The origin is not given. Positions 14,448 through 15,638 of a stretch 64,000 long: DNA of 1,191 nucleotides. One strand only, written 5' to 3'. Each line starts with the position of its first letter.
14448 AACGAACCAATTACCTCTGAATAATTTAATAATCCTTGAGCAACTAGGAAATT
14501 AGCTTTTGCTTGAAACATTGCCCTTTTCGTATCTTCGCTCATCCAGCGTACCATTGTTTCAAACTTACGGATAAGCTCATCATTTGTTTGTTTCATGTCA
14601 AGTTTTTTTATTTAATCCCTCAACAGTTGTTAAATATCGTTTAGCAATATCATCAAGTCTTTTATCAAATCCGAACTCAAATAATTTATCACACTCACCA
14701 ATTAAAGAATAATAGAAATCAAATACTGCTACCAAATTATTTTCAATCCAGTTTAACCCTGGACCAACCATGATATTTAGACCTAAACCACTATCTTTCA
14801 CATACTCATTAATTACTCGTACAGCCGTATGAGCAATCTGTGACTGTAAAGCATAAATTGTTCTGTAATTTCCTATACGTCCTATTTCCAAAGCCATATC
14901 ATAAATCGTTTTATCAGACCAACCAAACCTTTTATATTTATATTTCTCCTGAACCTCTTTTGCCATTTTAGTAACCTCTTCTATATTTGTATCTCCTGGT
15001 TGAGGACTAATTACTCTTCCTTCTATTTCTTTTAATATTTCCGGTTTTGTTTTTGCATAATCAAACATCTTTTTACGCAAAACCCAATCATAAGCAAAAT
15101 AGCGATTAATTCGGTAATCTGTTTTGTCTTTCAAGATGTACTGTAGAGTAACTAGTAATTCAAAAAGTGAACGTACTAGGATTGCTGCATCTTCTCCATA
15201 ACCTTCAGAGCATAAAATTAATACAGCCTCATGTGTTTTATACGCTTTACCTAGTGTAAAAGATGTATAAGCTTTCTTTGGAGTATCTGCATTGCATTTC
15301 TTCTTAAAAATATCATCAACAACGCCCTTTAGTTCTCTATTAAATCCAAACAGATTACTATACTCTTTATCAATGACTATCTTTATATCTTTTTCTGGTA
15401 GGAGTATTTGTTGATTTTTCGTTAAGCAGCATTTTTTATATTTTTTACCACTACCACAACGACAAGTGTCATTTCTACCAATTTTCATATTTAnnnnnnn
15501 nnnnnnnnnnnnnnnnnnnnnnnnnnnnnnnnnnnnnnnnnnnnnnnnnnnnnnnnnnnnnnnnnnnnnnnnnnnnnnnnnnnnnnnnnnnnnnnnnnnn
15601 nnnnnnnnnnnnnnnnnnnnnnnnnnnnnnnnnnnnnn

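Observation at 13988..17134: Four tightly linked unknown genes co-oriented with hsdR-M-S: candidate undescribed R-M-linked defence module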

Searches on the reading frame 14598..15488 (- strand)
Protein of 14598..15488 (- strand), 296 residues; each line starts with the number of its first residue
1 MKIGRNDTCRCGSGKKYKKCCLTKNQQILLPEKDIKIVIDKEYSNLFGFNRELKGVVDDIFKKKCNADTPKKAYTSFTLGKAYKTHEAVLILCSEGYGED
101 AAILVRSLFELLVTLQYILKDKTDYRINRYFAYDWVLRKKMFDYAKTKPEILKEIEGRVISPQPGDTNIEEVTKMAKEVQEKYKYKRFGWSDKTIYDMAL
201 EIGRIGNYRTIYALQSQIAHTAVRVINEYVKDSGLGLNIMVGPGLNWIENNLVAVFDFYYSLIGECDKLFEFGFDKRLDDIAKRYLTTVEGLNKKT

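Call 4: search_protein_families(library=pfam, proteins=[window:14598-15488:-], max_evalue=0.1)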
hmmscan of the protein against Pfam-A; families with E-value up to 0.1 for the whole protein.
window:14598-15488:- (296 aa): 2 families
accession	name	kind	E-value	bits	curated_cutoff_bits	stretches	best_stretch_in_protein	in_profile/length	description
PF18928.5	DUF5677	-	7.2e-37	127.4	27.1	1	74-233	3-162/166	Family of unknown function (DUF5677)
PF02810.21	SEC-C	-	1.2e-07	31.9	20.4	1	5-22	1-18/19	SEC-C motif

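Call 5: search_protein_families(library=padloc, proteins=[window:14598-15488:-], max_evalue=0.1)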
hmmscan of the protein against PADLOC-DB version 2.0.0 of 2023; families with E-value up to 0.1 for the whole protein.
window:14598-15488:- (296 aa): 7 families
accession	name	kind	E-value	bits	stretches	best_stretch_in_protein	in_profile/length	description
PDLC00833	E1-E2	-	2.2e-06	25.3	1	2-28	171-197/222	E1-E2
PDLC04917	PDC-S12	-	1.1e-05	23.5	1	2-22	197-217/218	-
PDLC00872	E2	-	3.5e-05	21.4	1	2-30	167-195/216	E2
PDLC00865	E2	-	4.9e-05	20.8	1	2-29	169-196/219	E2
PDLC01480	Cas5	-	0.0055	14.7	1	18-53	112-146/178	CAS-I-B; effector_G5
PDLC02093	Cas5b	-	0.02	13.1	1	18-52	110-143/177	-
PDLC05034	PDC-S52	-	0.042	11.5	1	50-132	10-92/211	-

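Call 6: search_protein_families(library=ncbifam, proteins=[window:14598-15488:-], max_evalue=1)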
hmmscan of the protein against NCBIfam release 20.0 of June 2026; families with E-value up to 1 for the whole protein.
window:14598-15488:- (296 aa): 8 families
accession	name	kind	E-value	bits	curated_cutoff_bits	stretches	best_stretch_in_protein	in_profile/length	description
NF004088.0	PRK05590.1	equivalog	8.9e-07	29.4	140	1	2-21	144-163/166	hypothetical protein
NF002449.0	PRK01617.1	equivalog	1.5e-06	28.6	141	1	2-21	133-152/154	hypothetical protein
NF007704.0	PRK10396.1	equivalog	3.4e-06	27.2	149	1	2-22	200-220/221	hypothetical protein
NF002592.0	PRK02250.1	equivalog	3.5e-06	27.2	158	1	1-21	146-166/167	hypothetical protein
TIGR04102.1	SWIM_PBPRA1643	hypoth_equivalog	5.3e-06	26.8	68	1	4-21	90-107/108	PBPRA1643 family SWIM/SEC-C metal-binding motif protein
NF001213.0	PRK00183.1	equivalog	3.4e-05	23.9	158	1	1-22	132-153/157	hypothetical protein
NF008970.0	PRK12318.1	equivalog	0.0003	20.1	267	1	3-28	1-26/291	methionyl aminopeptidase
NF002486.0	PRK01752.1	equivalog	0.014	15.3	120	1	7-21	139-153/157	YchJ family protein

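Call 7: search_protein_families(library=phrogs, proteins=[window:14598-15488:-], max_evalue=1)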
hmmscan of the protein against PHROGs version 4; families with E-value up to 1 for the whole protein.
window:14598-15488:- (296 aa): 3 families
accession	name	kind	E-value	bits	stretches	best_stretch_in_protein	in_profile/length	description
phrog_24700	-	unknown function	3.4e-05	25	1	2-22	200-220/221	-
phrog_27456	-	unknown function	0.00049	20.8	1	82-228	120-268/341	-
phrog_30159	-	unknown function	0.13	13.4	1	5-21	46-62/69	-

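Call 29: search_solved_structures(query=window:14598-15488:-, max_evalue=10, show_alignments=2)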
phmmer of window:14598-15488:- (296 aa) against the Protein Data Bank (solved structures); distinct sequences matched with E-value up to 10: 8.
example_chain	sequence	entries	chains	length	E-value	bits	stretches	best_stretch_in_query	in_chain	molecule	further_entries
9l6b_C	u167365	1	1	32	4.2e-05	26.2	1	2-21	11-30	UPF0225 protein YchJ -C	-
1sx0_A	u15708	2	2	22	8.8e-05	25.1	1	2-20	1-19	SecA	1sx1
1ozb_I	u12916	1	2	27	0.00045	22.8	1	2-21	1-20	Preprotein translocase secA subunit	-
1tm6_A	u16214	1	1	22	0.0011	21.5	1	4-20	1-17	Preprotein translocase secA subunit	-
3iqy_A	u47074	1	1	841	0.023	17.2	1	2-21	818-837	Protein translocase subunit secA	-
1tf2_A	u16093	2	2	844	0.023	17.2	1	2-21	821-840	Preprotein translocase secA subunit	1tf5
7xed_A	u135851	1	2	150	1.4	11.4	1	138-193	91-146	UBC core domain-containing protein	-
2i9w_A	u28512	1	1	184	3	10.3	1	2-21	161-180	Hypothetical protein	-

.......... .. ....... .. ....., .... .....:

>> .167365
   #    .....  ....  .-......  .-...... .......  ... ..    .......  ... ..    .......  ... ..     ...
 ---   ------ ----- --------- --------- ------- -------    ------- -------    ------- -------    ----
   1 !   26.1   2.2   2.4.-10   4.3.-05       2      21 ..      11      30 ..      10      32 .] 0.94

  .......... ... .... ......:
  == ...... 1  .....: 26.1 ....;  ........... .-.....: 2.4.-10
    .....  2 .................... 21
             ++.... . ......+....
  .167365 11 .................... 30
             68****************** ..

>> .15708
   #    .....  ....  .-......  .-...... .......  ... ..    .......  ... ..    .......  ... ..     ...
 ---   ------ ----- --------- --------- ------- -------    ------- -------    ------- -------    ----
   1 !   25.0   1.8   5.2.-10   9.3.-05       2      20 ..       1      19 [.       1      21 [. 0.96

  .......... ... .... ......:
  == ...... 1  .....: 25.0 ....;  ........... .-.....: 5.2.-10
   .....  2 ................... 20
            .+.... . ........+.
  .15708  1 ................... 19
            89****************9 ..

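Call 49: search_protein_representatives(protein=window:14598-15488:-)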
Query: 296 residues. Proteins with E-value up to 0.001 (for the whole library): 1533; up to 1e-10: 266; up to 1e-30: 55. The best 150 are listed.
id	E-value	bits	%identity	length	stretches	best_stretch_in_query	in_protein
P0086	3.8e-146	502.3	74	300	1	2-295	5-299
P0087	2.1e-76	273.3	49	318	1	36-292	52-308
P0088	7.0e-72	258.5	46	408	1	19-295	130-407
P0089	3.4e-69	249.7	42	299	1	1-293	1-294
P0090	2.0e-67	243.9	49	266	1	42-290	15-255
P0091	9.6e-67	241.7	45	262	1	36-289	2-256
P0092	4.2e-66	239.6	44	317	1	34-294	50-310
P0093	3.6e-63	229.9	42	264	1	41-295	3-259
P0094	2.6e-62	227.1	44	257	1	45-296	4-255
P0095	5.8e-62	226.0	42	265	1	36-293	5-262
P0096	3.8e-60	220.0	40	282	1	32-295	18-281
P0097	1.1e-59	218.5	43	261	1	40-289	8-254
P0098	1.2e-53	198.6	39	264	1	43-295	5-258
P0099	8.0e-53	196.0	38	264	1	41-293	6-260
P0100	6.7e-52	192.9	38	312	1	42-291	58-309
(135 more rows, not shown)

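Call 81: find_encoding_contigs(protein=P0086, flank=8000, max_places=2)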
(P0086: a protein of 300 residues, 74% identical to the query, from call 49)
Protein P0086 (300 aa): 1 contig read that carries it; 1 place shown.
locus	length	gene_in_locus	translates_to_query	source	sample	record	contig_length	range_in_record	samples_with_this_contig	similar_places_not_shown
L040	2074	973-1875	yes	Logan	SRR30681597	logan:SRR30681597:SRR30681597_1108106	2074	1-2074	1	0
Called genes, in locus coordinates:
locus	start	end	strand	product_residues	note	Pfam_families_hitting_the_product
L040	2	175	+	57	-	?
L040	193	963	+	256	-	PF05066:HARE-HTH, PF11645:PDDEXK_5 (faint)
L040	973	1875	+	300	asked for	PF02810:SEC-C, PF18928:DUF5677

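Call 87: search_solved_structures(query=A4, max_evalue=10, show_alignments=2)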
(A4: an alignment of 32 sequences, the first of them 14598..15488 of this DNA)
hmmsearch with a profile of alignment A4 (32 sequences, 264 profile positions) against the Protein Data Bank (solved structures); distinct sequences matched with E-value up to 10: 2.
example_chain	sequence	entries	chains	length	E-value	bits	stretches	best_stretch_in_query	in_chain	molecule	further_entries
8gjg_A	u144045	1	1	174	0.27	13.8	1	6-48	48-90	gluc_A04_0005 Binder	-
7jja_A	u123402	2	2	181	0.79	12.3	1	62-151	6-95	Zinc-binding lipoprotein AdcA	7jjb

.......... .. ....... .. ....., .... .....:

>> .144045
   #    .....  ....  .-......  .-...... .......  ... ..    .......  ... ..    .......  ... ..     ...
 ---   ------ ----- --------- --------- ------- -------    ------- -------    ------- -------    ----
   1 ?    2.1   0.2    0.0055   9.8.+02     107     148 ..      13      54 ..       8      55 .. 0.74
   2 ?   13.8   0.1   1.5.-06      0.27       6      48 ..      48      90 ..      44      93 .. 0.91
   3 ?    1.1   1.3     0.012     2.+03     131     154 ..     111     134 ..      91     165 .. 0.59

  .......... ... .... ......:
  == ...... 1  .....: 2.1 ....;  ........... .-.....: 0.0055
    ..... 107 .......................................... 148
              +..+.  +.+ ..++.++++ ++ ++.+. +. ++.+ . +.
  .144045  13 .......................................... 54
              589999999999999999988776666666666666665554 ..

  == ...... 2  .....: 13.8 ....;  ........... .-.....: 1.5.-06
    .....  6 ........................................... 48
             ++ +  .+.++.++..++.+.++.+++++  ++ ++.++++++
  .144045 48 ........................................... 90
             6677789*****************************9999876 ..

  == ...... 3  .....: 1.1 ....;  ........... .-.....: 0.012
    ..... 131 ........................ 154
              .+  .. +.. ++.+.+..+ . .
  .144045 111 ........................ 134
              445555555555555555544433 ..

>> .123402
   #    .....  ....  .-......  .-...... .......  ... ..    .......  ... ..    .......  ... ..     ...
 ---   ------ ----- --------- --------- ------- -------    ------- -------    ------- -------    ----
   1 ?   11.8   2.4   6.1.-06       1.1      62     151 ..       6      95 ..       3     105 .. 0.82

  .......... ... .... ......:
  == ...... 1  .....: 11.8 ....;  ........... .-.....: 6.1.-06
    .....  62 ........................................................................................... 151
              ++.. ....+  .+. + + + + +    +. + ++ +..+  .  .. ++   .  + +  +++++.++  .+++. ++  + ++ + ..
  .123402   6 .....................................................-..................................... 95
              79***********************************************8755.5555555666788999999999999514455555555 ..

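Call 92: find_related_loci(query=window:14598-15488:-, collection=viral_contigs, flank=6000)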
Query window:14598-15488:- (296 aa) in viral_contigs; peptide patterns used: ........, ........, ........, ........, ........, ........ (x = any residue, [..] = any of these).
298 stretches matched a pattern; 178 encode a relative of the query (tblastn E <= 1e-3); the best 80 are kept; 80 distinct loci.
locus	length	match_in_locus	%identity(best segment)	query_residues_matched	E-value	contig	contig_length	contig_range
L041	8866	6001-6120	60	2-41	9e-9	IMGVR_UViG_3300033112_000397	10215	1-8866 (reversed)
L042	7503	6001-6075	80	1-25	2e-8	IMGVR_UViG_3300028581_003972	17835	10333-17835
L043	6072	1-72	79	1-24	6e-8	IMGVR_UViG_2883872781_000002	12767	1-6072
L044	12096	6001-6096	66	2-33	1e-7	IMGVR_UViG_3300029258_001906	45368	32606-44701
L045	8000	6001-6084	71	1-28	1e-7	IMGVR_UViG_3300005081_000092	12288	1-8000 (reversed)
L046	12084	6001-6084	71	1-28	1e-7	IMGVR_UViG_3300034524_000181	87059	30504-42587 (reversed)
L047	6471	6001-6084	71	1-28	1e-7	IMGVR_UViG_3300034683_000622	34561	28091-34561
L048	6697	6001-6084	71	1-28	1e-7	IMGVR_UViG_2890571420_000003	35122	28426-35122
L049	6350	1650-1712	86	2-22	2e-7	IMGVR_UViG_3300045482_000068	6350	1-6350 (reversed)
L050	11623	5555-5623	83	2-24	2e-7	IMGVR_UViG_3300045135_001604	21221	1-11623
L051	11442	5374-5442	83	2-24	3e-7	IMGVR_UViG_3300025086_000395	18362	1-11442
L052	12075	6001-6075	72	2-26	3e-7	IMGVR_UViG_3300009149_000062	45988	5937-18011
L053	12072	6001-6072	79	1-24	3e-7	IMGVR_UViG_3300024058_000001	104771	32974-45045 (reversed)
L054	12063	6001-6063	81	2-22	4e-7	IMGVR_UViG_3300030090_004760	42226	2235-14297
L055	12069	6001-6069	78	1-23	3e-7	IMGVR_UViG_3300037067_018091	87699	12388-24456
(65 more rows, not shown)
